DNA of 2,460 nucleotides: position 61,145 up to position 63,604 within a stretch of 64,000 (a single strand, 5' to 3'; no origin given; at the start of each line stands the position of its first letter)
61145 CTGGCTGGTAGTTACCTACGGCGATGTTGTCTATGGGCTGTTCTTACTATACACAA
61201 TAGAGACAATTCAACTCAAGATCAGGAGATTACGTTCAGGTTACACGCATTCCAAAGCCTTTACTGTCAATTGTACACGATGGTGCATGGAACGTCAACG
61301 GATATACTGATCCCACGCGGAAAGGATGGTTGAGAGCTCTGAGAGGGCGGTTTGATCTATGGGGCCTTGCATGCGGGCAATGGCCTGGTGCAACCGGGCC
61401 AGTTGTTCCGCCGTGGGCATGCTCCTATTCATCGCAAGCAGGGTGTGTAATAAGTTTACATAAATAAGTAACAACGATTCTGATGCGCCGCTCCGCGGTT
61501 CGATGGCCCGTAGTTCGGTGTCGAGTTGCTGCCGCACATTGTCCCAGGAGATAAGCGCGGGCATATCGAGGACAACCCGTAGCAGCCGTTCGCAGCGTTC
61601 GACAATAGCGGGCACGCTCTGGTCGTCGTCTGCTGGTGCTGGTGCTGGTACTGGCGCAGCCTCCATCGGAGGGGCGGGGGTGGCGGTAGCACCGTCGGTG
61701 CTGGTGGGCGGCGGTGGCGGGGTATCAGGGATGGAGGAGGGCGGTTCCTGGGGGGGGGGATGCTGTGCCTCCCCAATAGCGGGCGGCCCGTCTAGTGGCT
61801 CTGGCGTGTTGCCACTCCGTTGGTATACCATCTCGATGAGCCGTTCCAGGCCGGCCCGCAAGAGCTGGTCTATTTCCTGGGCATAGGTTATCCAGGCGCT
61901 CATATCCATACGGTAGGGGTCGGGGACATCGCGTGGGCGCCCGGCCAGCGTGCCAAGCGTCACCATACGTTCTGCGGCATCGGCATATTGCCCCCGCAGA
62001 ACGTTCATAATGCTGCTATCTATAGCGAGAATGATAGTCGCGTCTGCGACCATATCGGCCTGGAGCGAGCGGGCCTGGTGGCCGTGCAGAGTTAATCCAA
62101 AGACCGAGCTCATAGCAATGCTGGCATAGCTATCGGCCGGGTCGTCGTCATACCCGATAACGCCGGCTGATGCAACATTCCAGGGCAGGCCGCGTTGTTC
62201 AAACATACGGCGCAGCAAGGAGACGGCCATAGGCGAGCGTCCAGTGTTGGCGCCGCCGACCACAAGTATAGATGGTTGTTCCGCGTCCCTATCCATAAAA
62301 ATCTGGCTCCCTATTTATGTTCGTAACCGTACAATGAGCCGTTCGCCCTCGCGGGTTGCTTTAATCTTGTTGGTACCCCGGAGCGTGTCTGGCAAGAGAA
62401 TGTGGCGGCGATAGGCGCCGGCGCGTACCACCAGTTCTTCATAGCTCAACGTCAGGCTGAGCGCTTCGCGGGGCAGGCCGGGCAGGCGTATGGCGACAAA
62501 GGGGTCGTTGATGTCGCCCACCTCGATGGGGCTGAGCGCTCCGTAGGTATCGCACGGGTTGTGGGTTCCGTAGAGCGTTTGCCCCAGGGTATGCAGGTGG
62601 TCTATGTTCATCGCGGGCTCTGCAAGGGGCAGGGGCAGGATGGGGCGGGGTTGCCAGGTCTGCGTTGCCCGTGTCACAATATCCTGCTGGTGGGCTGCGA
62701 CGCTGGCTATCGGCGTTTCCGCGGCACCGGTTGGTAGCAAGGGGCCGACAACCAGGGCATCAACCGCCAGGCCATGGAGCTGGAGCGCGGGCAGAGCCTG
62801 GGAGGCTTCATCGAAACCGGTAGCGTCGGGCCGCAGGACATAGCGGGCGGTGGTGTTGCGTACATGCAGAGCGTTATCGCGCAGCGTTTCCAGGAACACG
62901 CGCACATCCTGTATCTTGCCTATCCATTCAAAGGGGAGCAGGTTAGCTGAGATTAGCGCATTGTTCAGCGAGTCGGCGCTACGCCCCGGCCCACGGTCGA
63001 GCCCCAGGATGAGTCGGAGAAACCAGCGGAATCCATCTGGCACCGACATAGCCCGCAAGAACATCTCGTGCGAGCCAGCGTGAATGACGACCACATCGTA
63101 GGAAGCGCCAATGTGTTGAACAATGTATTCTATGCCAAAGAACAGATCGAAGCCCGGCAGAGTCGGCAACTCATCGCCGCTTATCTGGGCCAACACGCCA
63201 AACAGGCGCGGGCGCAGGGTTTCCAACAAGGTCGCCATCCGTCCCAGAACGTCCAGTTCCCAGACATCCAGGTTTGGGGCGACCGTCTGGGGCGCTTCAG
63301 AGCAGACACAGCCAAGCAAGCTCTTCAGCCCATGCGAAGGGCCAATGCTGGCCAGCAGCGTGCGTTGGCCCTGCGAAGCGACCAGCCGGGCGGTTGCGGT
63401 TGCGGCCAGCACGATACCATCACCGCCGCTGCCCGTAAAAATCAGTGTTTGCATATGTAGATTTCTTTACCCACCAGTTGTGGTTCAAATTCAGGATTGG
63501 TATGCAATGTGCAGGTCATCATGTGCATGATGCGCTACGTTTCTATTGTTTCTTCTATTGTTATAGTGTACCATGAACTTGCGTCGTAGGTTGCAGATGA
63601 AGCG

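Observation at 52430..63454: Signalling gene array in which one intact histidine kinase is surrounded by five proteins with degenerate catalytic motifs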

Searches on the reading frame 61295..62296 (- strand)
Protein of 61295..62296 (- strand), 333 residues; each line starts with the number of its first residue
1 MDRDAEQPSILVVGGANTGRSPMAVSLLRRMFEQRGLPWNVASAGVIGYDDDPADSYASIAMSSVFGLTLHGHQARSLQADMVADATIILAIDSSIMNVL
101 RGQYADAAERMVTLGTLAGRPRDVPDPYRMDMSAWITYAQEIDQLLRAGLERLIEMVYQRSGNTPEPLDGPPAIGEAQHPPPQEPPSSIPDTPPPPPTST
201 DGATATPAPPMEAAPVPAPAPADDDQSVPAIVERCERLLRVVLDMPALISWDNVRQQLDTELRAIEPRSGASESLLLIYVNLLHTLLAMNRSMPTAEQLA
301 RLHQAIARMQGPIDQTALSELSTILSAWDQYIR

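Call 4: search_protein_families(library=pfam, proteins=[window:61295-62296:-], max_evalue=0.01)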
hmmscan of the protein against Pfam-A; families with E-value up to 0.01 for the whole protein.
window:61295-62296:- (333 aa): 1 family
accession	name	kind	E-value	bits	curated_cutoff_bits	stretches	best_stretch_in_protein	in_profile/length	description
PF01451.26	LMWPc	-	3.9e-17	63.2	23.2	1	10-147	1-141/144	Low molecular weight phosphotyrosine protein phosphatase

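Call 5: search_protein_families(library=ncbifam, proteins=[window:61295-62296:-], max_evalue=0.01)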
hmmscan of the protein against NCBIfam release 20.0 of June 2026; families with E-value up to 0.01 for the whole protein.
window:61295-62296:- (333 aa): 2 families
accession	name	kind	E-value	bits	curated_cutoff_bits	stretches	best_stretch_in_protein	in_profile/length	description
NF008486.0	PRK11391.1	equivalog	2.6e-14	53.9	247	1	9-135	8-128/148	phosphotyrosine-protein phosphatase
NF007520.0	PRK10126.1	equivalog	5.4e-10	39.9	243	1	9-135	4-124/147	low molecular weight protein-tyrosine-phosphatase Wzb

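Call 59: find_related_loci(query=A3, collection=metagenome_contigs, flank=10000)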
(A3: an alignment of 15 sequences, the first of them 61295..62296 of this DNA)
Query A3 (333 aa) in metagenome_contigs; peptide patterns used: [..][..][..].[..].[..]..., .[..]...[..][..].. (x = any residue, [..] = any of these).
142 stretches matched a pattern; 66 encode a relative of the query (tblastn E <= 1e-3); 65 distinct loci.
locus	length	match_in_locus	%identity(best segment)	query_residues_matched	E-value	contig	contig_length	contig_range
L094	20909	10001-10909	43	10-328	2e-62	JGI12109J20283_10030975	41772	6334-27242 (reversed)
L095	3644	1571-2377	37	8-321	3e-60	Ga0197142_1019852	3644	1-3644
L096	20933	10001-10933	43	10-328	6e-66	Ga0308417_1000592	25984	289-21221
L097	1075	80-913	40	10-328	2e-61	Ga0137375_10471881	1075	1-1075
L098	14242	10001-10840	40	10-323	1e-56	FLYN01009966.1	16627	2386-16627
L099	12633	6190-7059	37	6-328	5e-55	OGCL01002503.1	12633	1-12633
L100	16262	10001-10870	37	6-328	6e-55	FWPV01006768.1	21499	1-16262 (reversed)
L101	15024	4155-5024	37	6-328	1e-54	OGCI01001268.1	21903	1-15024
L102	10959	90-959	38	6-328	2e-53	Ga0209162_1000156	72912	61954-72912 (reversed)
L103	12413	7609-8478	38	6-328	2e-52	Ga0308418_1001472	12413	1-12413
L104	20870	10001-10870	38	6-328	2e-52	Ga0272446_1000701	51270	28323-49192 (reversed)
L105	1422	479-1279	35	9-328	1e-53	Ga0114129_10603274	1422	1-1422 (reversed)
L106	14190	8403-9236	36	1-328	1e-50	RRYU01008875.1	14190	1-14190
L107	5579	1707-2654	38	9-330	2e-50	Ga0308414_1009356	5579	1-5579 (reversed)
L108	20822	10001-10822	35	10-328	1e-48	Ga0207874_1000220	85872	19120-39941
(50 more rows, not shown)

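Call 67: search_solved_structures(query=A3, max_evalue=0.001, show_alignments=2)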
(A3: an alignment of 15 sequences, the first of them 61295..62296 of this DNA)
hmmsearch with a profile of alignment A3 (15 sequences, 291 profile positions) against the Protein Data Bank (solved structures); distinct sequences matched with E-value up to 0.001: 45.
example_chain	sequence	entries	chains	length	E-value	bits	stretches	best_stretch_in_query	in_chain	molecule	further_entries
4egs_A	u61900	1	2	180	3.1e-22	82.6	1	6-150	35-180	Ribose 5-phosphate isomerase RpiB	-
4kk4_A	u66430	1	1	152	6.1e-19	71.8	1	8-150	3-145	Low molecular weight protein-tyrosine-phosphatase YwlE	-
1zgg_A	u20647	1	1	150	1.1e-18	71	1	8-150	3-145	Putative low molecular weight protein-tyrosine-phosphatase ywlE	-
4kk3_A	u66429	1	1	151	1.1e-18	71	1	8-150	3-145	Low molecular weight protein-tyrosine-phosphatase YwlE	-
4etn_A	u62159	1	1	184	1.1e-18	70.9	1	6-150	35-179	Low molecular weight protein-tyrosine-phosphatase ywlE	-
4eti_A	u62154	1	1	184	1.2e-18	70.9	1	6-150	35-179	Low molecular weight protein-tyrosine-phosphatase ywlE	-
4pic_A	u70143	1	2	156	1.5e-15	60.6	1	7-152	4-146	Arginine phosphatase Ywle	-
7dhf_A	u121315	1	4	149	5.2e-13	52.3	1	7-134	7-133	Protein-tyrosine-phosphatase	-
7dhd_A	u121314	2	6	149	6.9e-13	51.9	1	7-134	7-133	Protein-tyrosine-phosphatase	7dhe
2fek_A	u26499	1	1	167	3.8e-12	49.5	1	7-127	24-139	Low molecular weight protein-tyrosine-phosphatase wzb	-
2wmy_A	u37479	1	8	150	9.5e-12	48.2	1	7-128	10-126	PUTATIVE ACID PHOSPHATASE WZB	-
2wja_A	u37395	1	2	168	1.4e-11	47.6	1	7-128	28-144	PUTATIVE ACID PHOSPHATASE WZB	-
2gi4_A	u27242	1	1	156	5.9e-11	45.6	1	7-125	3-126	possible phosphotyrosine protein phosphatase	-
4lrq_A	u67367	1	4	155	1.2e-10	44.6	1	7-125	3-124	Phosphotyrosine protein phosphatase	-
4d74_A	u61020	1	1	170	2.1e-08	37.2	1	7-126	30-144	PROTEIN-TYROSINE-PHOSPHATASE AMSI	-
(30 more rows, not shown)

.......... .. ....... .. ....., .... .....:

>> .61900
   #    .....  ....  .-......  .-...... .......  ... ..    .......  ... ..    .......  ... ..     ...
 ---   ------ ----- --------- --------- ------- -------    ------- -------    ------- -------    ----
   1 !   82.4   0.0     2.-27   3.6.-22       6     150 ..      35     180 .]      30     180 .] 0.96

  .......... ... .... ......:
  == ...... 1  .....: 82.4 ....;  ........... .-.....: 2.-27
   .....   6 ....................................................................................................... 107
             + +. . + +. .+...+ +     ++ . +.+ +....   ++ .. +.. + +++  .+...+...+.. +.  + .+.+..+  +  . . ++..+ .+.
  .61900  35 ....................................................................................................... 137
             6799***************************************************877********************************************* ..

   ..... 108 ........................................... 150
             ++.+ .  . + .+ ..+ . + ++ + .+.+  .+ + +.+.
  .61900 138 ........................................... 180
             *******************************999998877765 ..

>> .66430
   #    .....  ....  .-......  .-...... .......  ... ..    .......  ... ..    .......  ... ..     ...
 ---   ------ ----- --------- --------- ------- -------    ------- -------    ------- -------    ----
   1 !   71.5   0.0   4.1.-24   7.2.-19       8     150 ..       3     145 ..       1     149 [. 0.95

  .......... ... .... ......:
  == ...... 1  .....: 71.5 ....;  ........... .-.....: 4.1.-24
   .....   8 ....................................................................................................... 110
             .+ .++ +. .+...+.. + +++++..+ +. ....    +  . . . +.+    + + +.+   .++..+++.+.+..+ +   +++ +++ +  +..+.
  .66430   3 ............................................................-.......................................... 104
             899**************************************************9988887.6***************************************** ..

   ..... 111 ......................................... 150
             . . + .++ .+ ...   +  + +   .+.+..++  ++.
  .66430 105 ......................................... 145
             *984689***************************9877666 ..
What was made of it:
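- On LMW protein phosphatase / ArsC: It aligns with YwlE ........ (call 67).
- Closest known: YwlE protein-arginine phosphatase, and STYX-type pseudophosphatases. Same: The Thr-x-Arg of the P-loop and the DP[FY] motif are retained (call 67).
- Checked: PTP-like: YwlE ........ becomes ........, while the Arg and DPY are kept (call 67).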

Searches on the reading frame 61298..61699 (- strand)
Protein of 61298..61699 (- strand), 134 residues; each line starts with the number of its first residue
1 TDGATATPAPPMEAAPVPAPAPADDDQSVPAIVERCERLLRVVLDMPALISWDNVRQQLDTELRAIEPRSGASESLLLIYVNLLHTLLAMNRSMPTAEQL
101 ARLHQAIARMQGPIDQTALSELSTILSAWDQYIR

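Call 65: search_protein_families(library=pfam, proteins=[window:61298-61699:-], max_evalue=0.001)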
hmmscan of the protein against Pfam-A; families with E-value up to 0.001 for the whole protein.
window:61298-61699:- (134 aa): 0 families

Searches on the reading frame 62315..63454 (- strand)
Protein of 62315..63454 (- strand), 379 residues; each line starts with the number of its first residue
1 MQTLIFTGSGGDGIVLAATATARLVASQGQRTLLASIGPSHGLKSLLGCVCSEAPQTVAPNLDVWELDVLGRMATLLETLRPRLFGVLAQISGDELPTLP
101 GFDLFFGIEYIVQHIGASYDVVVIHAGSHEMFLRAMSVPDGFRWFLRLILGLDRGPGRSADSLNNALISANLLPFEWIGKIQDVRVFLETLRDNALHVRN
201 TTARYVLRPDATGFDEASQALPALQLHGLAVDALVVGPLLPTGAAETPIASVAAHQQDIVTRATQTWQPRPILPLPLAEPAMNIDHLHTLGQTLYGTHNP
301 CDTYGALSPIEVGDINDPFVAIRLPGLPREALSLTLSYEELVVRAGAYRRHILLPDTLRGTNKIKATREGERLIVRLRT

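Call 4: search_protein_families(library=pfam, proteins=[window:62315-63454:-], max_evalue=0.01)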
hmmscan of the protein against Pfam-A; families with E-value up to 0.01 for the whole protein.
window:62315-63454:- (379 aa): 2 families
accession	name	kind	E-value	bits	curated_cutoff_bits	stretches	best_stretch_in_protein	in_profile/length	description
PF02374.21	ArsA_ATPase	-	8e-24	84.8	24.3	1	1-295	1-304/305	Anion-transporting ATPase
PF17886.7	ArsA_HSP20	-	3.5e-11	42.9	22.5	1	320-376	6-62/63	HSP20-like domain found in ArsA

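Call 5: search_protein_families(library=ncbifam, proteins=[window:62315-63454:-], max_evalue=0.01)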
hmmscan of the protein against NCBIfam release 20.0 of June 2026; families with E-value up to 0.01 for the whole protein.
window:62315-63454:- (379 aa): 4 families
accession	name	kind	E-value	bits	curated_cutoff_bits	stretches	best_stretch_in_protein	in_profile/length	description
NF050088.1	Get3_fold_NosAFP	equivalog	3.8e-28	98.5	325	2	3-147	4-154/364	Get3/ArsA fold putative tail anchor-mediating ATPase NosAFP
TIGR00345.1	GET3_arsA_TRC40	subfamily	3.7e-19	69.3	135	1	5-294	1-297/299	TRC40/GET3/ArsA family transport-energizing ATPase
NF041417.1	ArsA_halo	exception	2.2e-09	36.6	800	2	2-59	334-391/617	arsenical pump-driving ATPase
TIGR04291.1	arsen_driv_ArsA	equivalog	1.6e-06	27.1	650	1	4-68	6-72/565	arsenical pump-driving ATPase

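Call 66: search_solved_structures(query=window:62315-63454:-, max_evalue=0.001, show_alignments=2)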
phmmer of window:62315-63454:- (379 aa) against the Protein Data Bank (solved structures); distinct sequences matched with E-value up to 0.001: 4.
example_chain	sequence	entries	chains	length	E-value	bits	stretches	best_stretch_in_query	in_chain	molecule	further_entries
3igf_A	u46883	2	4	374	9.8e-17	64.2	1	4-149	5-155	All4481 protein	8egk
3zq6_A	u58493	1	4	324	2e-12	50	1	3-300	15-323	PUTATIVE ARSENICAL PUMP-DRIVING ATPASE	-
3ug6_A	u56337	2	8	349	1.2e-09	40.9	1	4-296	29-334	arsenical pump-driving ATPase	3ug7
8elf_A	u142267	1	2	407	3.4e-06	29.5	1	4-114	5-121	Uncharacterized protein At1g26090, chloroplastic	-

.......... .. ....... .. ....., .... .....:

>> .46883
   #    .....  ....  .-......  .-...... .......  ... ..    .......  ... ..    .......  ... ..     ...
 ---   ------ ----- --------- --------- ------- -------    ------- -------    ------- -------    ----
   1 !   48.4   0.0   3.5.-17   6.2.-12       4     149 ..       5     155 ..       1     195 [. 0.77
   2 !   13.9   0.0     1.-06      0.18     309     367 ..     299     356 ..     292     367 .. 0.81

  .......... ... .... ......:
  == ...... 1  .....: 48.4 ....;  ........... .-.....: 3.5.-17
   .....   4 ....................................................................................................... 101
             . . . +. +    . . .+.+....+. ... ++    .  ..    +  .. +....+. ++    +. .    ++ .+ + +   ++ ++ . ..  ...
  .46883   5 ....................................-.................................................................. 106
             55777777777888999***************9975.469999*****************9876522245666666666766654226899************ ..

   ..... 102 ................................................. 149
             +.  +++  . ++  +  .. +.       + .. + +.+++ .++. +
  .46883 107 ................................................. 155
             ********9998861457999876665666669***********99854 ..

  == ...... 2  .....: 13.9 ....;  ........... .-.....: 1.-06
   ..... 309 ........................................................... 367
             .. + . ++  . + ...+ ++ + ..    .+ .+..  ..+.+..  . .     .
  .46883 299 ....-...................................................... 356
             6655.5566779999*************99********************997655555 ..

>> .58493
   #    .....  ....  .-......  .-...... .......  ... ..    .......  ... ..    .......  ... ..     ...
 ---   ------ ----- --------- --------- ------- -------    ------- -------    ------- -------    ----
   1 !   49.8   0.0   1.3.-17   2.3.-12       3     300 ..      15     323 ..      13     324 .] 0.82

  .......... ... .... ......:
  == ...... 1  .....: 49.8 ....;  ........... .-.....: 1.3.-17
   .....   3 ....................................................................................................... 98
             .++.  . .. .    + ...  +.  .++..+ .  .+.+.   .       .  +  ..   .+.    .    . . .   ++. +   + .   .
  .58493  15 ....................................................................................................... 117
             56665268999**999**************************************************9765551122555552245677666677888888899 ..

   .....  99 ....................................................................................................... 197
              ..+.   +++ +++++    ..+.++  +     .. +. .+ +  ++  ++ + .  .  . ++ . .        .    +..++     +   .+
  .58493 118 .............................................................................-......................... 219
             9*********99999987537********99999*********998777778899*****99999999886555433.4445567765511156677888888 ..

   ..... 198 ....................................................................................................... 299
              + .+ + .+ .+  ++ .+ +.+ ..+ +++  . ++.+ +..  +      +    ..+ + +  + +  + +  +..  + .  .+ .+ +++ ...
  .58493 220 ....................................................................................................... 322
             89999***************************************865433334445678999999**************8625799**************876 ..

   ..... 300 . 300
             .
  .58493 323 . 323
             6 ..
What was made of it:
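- On ArsA/Get3 ATPase: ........, and H in place of the switch II Asp (call 66).
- On Get3d: The best PDB hit is NosGet3d 3igf/8egk, in two stretches (call 66).
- Closest known: Get3d. Same: The best PDB match is Nostoc All4481/NosGet3d (calls 4, 5, 66).
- Closest known: Get3d. Different: This paralogue has neither lysine nor the switch II Asp (call 66).
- Checked: ArsA-like: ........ becomes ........, and switch II D-TAPTGHT becomes H-AGSHEM (call 66).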
